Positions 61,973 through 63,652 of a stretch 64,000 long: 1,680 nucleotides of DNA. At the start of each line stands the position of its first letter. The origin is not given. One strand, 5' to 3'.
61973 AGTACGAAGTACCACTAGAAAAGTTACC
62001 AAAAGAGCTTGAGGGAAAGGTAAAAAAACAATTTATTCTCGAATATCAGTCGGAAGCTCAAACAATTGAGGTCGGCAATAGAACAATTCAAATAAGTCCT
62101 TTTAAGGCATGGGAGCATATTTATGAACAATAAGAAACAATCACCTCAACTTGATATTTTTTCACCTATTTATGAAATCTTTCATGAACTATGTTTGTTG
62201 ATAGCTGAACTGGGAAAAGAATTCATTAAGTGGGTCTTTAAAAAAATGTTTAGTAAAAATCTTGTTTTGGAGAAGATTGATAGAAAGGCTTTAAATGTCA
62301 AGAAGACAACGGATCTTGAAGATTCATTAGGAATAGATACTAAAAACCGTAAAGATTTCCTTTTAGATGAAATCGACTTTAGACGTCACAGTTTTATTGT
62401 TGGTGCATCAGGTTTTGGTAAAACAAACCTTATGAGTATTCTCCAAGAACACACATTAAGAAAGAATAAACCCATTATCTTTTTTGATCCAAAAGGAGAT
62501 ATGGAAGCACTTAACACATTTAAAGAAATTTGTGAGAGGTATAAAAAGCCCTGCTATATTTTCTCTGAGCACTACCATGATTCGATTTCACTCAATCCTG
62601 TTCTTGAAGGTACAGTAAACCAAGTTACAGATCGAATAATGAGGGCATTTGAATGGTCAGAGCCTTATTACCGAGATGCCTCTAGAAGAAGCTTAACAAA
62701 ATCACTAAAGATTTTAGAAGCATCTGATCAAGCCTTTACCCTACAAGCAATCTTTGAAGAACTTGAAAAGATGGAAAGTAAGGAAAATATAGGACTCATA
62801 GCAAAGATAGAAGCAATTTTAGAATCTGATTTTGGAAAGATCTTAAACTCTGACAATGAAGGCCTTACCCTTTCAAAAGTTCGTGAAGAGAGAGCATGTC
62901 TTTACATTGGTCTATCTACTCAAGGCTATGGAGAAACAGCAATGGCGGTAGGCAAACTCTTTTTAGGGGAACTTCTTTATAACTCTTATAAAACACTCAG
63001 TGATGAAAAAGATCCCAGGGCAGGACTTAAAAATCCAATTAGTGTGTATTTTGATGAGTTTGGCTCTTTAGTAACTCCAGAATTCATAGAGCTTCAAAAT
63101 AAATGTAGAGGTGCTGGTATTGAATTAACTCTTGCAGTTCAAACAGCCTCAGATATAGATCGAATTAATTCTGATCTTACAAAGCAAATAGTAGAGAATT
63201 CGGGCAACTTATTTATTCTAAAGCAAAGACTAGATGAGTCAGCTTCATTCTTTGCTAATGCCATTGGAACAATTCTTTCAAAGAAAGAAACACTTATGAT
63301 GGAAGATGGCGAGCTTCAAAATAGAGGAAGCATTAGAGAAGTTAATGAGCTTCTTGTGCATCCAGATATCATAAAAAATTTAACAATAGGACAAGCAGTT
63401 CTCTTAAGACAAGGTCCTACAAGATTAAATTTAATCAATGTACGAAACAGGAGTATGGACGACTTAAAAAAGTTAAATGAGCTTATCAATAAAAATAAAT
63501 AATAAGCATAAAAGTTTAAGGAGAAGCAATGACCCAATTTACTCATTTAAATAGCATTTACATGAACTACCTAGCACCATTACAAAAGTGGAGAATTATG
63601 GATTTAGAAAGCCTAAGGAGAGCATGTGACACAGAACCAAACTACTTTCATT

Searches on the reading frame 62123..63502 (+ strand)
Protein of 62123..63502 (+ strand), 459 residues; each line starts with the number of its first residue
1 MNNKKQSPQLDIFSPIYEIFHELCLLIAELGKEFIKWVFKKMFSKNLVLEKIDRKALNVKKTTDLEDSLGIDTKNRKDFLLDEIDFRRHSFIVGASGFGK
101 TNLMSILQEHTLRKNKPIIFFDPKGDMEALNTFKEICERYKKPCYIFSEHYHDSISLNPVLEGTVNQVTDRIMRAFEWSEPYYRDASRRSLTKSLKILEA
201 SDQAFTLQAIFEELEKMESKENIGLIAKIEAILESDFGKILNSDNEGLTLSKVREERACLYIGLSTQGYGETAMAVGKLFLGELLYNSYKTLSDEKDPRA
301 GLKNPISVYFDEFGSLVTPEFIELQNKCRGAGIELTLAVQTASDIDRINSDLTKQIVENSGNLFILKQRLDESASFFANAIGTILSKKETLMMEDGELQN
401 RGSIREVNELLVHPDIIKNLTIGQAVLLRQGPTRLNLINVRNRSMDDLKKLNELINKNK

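Call 69: search_protein_families(library=pfam, proteins=[window:62123-63502:+], max_evalue=0.0001)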
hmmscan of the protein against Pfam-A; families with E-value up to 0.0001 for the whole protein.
window:62123-63502:+ (459 aa): 3 families
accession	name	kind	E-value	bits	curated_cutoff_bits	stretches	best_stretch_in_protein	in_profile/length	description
PF12696.13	TraG-D_C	-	5.6e-09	36.4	22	1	305-420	1-124/126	TraM recognition site of TraD and TraG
PF01935.23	DUF87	-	4e-08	34.1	23.2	1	86-214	22-140/220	Helicase HerA, central domain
PF10412.15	TrwB_AAD_bind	-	7.6e-07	28.8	20.5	0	87-127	15-55/387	Type IV secretion-system coupling protein DNA-binding domain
